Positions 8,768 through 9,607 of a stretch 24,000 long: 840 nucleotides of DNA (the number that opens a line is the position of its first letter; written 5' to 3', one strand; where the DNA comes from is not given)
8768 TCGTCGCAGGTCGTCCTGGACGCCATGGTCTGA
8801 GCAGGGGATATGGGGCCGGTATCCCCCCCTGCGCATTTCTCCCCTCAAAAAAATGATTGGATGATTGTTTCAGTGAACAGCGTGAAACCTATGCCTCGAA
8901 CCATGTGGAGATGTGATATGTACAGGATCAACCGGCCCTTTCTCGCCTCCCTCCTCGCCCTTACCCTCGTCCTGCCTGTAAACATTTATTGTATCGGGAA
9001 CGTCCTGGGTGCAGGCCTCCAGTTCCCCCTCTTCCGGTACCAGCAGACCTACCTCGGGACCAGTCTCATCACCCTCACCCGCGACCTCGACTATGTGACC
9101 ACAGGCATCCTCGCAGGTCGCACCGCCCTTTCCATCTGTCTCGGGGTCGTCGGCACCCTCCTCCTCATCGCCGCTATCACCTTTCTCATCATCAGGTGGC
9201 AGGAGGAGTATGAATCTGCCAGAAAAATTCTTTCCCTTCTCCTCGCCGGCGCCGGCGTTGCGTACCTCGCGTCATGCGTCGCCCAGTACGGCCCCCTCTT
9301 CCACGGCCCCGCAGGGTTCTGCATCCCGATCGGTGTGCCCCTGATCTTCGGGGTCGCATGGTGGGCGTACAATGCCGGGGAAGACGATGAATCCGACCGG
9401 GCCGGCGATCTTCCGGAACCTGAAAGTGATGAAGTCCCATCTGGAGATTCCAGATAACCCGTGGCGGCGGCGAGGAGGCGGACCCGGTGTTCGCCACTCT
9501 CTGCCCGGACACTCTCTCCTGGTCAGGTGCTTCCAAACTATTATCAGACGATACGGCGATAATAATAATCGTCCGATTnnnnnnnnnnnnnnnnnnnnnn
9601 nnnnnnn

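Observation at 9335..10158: A hicBA-only cassette bracketed by 75-bp direct repeats that duplicate the 3' coding end of a membrane-protein gene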

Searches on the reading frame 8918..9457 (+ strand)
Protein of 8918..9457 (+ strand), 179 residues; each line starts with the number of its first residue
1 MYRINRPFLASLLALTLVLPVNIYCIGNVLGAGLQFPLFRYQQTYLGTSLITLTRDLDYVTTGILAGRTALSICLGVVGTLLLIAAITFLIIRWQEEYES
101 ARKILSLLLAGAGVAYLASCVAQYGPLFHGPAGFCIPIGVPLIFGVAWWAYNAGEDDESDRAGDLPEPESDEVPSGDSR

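Call 7: search_protein_families(library=pfam, proteins=[window:8918-9457:+], max_evalue=0.01)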
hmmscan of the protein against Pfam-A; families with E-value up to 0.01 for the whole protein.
window:8918-9457:+ (179 aa): 0 families

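Call 10: find_homologous_proteins(query=window:8918-9457:+)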
Query window:8918-9457:+ (179 aa): 57 proteins with E <= 0.001 among 1230 candidates.
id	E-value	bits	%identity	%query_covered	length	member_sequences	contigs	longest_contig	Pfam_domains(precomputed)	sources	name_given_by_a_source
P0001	3.6e-110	384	98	100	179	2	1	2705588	-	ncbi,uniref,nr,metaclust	ncbi:hypothetical protein [Methanofollis ethanolicus]|uniref:hypothetical protein n=1 Tax=Methanofol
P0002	8.5e-94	330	85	100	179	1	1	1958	-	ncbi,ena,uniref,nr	ncbi:hypothetical protein [uncultured Methanofollis sp.]|uniref:hypothetical protein n=1 Tax=uncultu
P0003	3.0e-93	329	84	100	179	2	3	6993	-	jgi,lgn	-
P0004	4.8e-91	321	80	99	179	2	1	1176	-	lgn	-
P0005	5.3e-87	308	83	92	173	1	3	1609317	-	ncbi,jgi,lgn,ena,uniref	ncbi:hypothetical protein [Methanofollis sp. UBA420]|jgi:hypothetical protein|uniref:hypothetical pr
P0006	7.3e-77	275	77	88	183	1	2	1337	-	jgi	jgi:hypothetical protein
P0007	1.4e-64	235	69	85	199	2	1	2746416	-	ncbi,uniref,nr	ncbi:hypothetical protein [Methanofollis aquaemaris]|uniref:hypothetical protein n=1 Tax=Methanofoll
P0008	6.5e-63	230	65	94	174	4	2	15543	-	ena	-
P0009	1.1e-61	226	68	83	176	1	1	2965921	-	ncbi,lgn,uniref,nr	ncbi:hypothetical protein E2N92_04095 [Methanofollis formosanus]|uniref:Uncharacterized protein n=1 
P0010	1.8e-58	215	64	85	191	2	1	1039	-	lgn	-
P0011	3.5e-58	214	65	85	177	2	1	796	-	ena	-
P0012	7.1e-58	213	64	85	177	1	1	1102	-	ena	-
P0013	1.8e-56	209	60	99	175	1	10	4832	-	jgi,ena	-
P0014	2.2e-56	208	65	85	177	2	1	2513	-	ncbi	-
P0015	7.7e-56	207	63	72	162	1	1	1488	-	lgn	-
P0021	2.0e-52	196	55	96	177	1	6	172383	PF24417.2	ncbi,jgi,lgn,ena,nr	ncbi:MAG TPA: hypothetical protein PLG75_04835 [Methanoculleus sp.]|nr:hypothetical protein [Methano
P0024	2.5e-51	192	56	85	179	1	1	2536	-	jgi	-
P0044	2.3e-32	130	45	95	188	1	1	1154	PF26224.1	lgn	-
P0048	7.6e-30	122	59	51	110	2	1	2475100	-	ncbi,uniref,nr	ncbi:hypothetical protein Metli_1665 [Methanofollis liminatans DSM 4140]|uniref:Uncharacterized prot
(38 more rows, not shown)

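Call 12: find_encoding_contigs(protein=P0001, flank=6000, max_places=3)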
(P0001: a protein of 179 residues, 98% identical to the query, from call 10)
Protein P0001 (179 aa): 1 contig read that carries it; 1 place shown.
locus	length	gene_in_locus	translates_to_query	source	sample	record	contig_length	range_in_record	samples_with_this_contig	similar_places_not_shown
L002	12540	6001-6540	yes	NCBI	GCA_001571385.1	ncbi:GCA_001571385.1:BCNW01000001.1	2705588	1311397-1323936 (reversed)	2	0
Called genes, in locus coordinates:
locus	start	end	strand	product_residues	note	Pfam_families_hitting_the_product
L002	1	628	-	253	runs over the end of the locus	PF09648:YycI (weak)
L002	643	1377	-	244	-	PF19872:DUF6345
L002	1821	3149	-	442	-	PF00586:AIRS, PF02769:AIRS_C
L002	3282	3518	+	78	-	PF24113:DUF7387 (weak)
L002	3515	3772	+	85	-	PF07927:HicA_toxin (weak)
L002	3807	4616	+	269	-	PF08543:Phos_pyr_kin, PF00294:PfkB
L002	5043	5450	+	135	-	PF07790:Pilin_N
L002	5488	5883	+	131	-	PF07790:Pilin_N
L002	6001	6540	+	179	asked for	-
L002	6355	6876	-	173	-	-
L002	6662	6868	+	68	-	PF15919:HicB_lk_antitox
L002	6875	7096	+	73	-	PF07927:HicA_toxin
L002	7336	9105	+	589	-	-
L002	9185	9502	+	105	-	PF01909:NTP_transf_2, PF18765:Polbeta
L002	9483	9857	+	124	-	PF01934:HepT-like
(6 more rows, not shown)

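Call 13: find_encoding_contigs(protein=P0005, flank=6000, max_places=3)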
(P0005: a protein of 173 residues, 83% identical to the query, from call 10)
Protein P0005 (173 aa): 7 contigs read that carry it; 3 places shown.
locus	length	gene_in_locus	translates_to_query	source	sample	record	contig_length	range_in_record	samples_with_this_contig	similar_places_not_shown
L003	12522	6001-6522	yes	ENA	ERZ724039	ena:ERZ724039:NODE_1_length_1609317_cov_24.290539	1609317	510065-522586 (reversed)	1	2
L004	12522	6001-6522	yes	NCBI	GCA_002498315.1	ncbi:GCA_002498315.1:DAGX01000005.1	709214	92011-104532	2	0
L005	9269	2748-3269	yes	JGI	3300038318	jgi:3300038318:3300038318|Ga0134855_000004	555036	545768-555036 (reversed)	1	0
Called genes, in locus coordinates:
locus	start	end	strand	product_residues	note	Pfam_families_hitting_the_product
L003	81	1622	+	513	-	PF00668:Condensation, PF16911:PapA_C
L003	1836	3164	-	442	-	PF00586:AIRS, PF02769:AIRS_C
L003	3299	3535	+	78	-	PF24113:DUF7387 (weak)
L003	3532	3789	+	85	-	PF07927:HicA_toxin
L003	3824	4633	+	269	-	PF08543:Phos_pyr_kin, PF00294:PfkB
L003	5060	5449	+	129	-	PF07790:Pilin_N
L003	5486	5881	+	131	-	PF07790:Pilin_N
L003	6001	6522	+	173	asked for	-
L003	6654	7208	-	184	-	PF04289:DUF447_N, PF20766:DUF447_C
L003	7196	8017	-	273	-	PF01874:CitG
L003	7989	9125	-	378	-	PF01207:Dus (weak)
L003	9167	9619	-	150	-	-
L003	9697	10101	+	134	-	PF01903:CbiX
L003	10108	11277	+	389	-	PF27274:CfbE_C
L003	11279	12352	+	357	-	PF00148:Oxidored_nitro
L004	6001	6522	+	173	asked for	-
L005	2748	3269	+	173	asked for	-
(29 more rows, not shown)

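Call 14: find_encoding_contigs(protein=P0003, flank=6000, max_places=3)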
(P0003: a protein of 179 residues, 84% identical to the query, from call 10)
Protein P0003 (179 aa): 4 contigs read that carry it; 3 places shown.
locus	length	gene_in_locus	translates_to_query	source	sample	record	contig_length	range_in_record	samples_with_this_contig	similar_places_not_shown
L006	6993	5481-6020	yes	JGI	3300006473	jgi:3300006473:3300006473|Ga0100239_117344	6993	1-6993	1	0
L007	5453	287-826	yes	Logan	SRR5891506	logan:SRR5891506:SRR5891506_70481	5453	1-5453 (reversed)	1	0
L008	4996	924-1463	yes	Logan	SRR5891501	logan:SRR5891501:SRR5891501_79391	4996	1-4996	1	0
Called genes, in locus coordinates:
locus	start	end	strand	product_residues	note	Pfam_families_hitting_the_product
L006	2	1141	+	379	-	?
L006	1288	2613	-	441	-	PF00586:AIRS, PF02769:AIRS_C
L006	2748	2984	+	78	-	PF24113:DUF7387 (weak)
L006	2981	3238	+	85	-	PF07927:HicA_toxin (weak)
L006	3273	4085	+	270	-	PF08543:Phos_pyr_kin, PF00294:PfkB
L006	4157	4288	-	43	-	-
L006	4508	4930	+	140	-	PF07790:Pilin_N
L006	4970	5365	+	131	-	PF07790:Pilin_N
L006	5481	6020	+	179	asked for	-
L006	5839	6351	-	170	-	-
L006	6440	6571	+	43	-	PF07927:HicA_toxin (weak)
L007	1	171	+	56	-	?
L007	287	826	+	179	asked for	-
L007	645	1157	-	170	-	-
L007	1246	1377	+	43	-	PF07927:HicA_toxin (weak)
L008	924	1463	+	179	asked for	-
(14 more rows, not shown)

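Call 16: find_encoding_contigs(protein=P0006, flank=6000, max_places=3)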
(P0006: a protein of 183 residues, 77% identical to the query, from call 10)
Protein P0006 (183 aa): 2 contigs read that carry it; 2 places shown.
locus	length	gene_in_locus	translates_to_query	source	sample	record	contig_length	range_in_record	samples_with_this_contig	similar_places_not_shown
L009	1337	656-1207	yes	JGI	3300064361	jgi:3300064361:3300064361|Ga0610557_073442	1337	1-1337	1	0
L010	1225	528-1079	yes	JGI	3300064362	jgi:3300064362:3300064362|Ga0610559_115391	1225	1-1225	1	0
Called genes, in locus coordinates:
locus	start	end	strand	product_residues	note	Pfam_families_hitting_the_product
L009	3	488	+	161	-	?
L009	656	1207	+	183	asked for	-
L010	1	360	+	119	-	?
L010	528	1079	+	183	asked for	-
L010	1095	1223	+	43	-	?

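Call 17: find_encoding_contigs(protein=P0007, flank=8000, max_places=2)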
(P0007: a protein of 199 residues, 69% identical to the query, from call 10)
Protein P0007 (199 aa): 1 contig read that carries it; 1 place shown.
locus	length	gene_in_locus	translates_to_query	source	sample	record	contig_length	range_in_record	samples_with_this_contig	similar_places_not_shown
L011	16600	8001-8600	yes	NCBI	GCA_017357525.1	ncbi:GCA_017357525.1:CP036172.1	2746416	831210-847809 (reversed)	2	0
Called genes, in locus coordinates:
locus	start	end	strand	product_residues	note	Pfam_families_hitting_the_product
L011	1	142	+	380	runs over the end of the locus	PF02441:Flavoprotein, PF04127:DFP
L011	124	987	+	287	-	PF00288:GHMP_kinases_N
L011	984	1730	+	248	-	PF02006:PPS_PS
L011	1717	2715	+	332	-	PF01580:FtsK_SpoIIIE (faint), PF13177:DNA_pol3_delta2, PF08542:Rep_fac_C (weak)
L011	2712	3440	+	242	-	PF01209:Ubie_methyltran, PF13489:Methyltransf_23, PF02353:CMAS (weak), PF07021:MetW (weak), PF13847:Methyltransf_31, PF08241:Methyltransf_11, PF08242:Methyltransf_12, PF13649:Methyltransf_25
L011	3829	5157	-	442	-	PF00586:AIRS, PF02769:AIRS_C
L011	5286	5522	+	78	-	-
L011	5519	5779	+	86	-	PF07927:HicA_toxin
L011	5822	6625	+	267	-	PF08543:Phos_pyr_kin, PF00294:PfkB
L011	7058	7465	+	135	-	PF07790:Pilin_N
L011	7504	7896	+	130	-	PF07790:Pilin_N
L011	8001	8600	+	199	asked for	-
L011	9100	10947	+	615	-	-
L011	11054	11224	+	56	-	PF21748:UPF0150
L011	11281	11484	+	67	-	PF18506:RelB-like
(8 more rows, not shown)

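Call 18: find_encoding_contigs(protein=P0009, flank=8000, max_places=2)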
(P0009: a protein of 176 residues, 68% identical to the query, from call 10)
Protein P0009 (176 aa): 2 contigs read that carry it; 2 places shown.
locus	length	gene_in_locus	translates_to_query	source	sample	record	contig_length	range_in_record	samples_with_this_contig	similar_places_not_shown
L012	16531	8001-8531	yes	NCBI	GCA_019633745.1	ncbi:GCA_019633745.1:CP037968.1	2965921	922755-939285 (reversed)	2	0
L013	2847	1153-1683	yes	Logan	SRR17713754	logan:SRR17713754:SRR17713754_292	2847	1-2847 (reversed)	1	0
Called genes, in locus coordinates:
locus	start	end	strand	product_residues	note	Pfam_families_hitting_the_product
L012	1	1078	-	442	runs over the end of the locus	PF00586:AIRS, PF02769:AIRS_C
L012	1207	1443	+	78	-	-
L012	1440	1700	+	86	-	PF07927:HicA_toxin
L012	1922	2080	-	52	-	-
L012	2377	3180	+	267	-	PF08543:Phos_pyr_kin, PF00294:PfkB (weak), PF02110:HK (faint)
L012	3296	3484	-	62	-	-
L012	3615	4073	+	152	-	PF07790:Pilin_N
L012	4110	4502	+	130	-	PF07790:Pilin_N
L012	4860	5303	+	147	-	PF07790:Pilin_N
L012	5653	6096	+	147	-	PF07790:Pilin_N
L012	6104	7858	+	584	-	-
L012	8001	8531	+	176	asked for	-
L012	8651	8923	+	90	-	PF21748:UPF0150, PF15919:HicB_lk_antitox (weak)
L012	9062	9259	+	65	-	PF01954:AF2212-like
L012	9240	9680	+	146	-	PF01850:PIN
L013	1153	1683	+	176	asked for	-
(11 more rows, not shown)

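Call 19: find_encoding_contigs(protein=P0008, flank=8000, max_places=2)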
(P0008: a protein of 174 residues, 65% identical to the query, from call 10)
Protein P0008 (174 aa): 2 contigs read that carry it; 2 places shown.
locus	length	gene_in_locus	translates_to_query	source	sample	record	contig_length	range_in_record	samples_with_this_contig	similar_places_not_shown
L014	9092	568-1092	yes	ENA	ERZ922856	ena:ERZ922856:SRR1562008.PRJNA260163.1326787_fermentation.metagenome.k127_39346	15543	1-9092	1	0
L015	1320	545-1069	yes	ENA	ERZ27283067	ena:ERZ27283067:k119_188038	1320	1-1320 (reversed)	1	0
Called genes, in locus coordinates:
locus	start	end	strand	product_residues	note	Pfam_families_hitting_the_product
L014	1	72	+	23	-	?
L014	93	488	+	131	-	PF07790:Pilin_N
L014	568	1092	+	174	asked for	-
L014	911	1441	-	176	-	-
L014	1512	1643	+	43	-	PF07927:HicA_toxin (weak)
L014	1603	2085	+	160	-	-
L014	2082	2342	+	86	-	PF21748:UPF0150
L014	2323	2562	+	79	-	PF07927:HicA_toxin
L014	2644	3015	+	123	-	PF01909:NTP_transf_2, PF18765:Polbeta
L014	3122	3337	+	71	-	PF15919:HicB_lk_antitox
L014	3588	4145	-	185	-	PF04289:DUF447_N, PF20766:DUF447_C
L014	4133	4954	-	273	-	PF01874:CitG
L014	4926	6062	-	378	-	PF01207:Dus (weak)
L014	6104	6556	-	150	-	-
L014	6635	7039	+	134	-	PF01903:CbiX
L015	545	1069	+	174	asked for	-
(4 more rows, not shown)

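Call 27: find_encoding_contigs(protein=P0002, flank=3000, max_places=2)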
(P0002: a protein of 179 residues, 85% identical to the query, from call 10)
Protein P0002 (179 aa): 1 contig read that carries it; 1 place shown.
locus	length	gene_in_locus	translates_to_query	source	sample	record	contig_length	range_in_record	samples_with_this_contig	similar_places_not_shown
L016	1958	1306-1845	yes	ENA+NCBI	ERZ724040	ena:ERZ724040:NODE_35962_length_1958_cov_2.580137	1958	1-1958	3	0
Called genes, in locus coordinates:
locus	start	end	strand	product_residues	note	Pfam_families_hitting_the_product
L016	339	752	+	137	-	PF07790:Pilin_N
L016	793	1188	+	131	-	PF07790:Pilin_N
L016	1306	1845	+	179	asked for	-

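Call 28: find_encoding_contigs(protein=P0004, flank=3000, max_places=2)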
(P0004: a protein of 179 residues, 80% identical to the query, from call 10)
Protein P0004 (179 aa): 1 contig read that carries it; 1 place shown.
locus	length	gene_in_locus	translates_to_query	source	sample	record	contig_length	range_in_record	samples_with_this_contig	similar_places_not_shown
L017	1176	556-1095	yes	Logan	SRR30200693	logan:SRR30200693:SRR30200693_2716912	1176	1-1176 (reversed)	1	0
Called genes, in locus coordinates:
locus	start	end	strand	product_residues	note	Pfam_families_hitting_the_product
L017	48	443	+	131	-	PF07790:Pilin_N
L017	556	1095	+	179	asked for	-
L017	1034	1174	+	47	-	?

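Call 29: find_encoding_contigs(protein=P0024, flank=3000, max_places=2)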
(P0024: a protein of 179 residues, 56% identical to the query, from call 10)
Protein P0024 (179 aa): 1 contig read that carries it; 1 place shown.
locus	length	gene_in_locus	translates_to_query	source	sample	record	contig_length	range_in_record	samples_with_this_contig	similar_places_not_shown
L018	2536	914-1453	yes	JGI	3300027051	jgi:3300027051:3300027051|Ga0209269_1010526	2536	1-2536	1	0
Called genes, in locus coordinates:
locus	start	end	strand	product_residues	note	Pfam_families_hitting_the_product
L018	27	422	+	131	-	PF07790:Pilin_N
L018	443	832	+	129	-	PF07790:Pilin_N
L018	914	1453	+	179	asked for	-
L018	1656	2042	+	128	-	PF07790:Pilin_N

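Call 42: find_encoding_contigs(protein=P0048, flank=10000, max_places=2)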
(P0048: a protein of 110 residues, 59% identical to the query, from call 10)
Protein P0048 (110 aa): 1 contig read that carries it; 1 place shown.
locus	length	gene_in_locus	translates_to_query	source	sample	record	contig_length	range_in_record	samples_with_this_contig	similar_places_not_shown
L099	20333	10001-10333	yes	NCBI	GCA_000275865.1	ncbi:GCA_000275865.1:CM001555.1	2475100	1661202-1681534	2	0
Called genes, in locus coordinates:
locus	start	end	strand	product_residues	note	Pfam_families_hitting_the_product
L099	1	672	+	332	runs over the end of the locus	PF13177:DNA_pol3_delta2, PF08542:Rep_fac_C (weak)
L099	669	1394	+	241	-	PF01209:Ubie_methyltran, PF13489:Methyltransf_23, PF07021:MetW (weak), PF03141:Methyltransf_29 (weak), PF13847:Methyltransf_31, PF08241:Methyltransf_11, PF08242:Methyltransf_12, PF13649:Methyltransf_25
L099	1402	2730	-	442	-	PF00586:AIRS, PF02769:AIRS_C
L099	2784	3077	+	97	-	PF24113:DUF7387 (weak)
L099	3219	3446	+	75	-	PF02697:VAPB_antitox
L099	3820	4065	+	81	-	PF24434:DUF7557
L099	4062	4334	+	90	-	PF05016:ParE_toxin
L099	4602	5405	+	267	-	PF08543:Phos_pyr_kin, PF00294:PfkB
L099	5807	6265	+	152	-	PF07790:Pilin_N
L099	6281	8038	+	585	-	-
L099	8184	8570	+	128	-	PF07790:Pilin_N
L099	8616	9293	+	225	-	-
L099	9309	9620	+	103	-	PF01909:NTP_transf_2, PF18765:Polbeta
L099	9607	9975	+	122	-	PF01934:HepT-like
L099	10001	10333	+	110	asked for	-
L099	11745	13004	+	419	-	PF02463:SMC_N (faint), PF13175:AAA_15, PF13476:AAA_23, PF13304:AAA_21, PF13175:AAA_15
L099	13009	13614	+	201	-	PF14103:DUF4276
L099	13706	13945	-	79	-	PF15919:HicB_lk_antitox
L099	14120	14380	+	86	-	PF21748:UPF0150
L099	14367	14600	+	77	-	PF07927:HicA_toxin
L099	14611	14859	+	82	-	PF01934:HepT-like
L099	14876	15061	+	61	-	PF15919:HicB_lk_antitox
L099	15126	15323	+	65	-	PF01954:AF2212-like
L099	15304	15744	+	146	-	PF01850:PIN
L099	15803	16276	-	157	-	PF18765:Polbeta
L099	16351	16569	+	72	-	-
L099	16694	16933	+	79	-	-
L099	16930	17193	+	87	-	PF05016:ParE_toxin (weak)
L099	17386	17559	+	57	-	PF01934:HepT-like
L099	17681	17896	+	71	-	PF15919:HicB_lk_antitox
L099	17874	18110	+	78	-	PF07927:HicA_toxin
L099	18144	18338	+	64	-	PF18506:RelB-like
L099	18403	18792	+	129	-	PF07790:Pilin_N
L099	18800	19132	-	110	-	PF12838:Fer4_7 (weak), PF00037:Fer4 (weak), PF12797:Fer4_2 (faint), PF12837:Fer4_6 (faint), PF13187:Fer4_9, PF13237:Fer4_10 (weak), PF14697:Fer4_21 (weak), PF00037:Fer4 (weak), +2 more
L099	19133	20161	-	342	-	PF03599:CdhD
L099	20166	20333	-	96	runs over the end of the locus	PF04014:MazE_antitoxin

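Call 47: search_protein_families(library=ncbifam, proteins=[window:8918-9457:+], max_evalue=0.01)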
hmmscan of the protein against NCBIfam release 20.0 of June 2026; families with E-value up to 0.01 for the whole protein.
window:8918-9457:+ (179 aa): 0 families

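Call 78: search_protein_families(library=pfam, proteins=[window:8918-9457:+, P0021, P0044], max_evalue=1)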
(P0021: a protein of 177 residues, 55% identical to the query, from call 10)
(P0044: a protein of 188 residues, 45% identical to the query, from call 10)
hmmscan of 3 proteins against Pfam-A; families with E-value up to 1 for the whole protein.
window:8918-9457:+ (179 aa): 6 families
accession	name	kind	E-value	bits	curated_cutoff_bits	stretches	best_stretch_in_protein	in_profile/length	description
PF02656.20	DUF202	-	0.017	16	23.4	1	79-124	15-62/68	Domain of unknown function (DUF202)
PF19473.4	DUF6010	-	0.038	14.5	27.3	1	82-131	7-56/120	Family of unknown function (DUF6010)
PF18895.5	T4SS_pilin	-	0.065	13.8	26.6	1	68-124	13-70/71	Type IV secretion system pilin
PF17329.7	DUF5367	-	0.1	13.3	25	0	77-127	14-64/98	Family of unknown function (DUF5367)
PF04893.22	Yip1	-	0.21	11.9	28.6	1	6-151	23-138/173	Yip1 domain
PF15202.11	Adipogenin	-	0.31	11.7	27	0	72-100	20-49/79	Adipogenin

P0021 (177 aa): 1 family
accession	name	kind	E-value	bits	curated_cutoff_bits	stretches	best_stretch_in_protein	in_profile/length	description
PF24417.1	DUF7549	-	1.5e-06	28.6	27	1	8-154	11-165/166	Family of unknown function (DUF7549)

P0044 (188 aa): 4 families
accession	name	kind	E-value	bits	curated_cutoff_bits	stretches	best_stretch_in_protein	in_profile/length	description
PF24417.1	DUF7549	-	0.02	15.2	27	1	17-157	12-160/166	Family of unknown function (DUF7549)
PF01757.29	Acyl_transf_3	-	0.07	12.6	31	1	18-161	151-265/326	Acyltransferase domain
PF14143.11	YrhC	-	0.086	13.4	27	1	111-157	12-57/72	YrhC-like protein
PF19473.4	DUF6010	-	0.41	11.2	27.3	1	89-137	7-54/120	Family of unknown function (DUF6010)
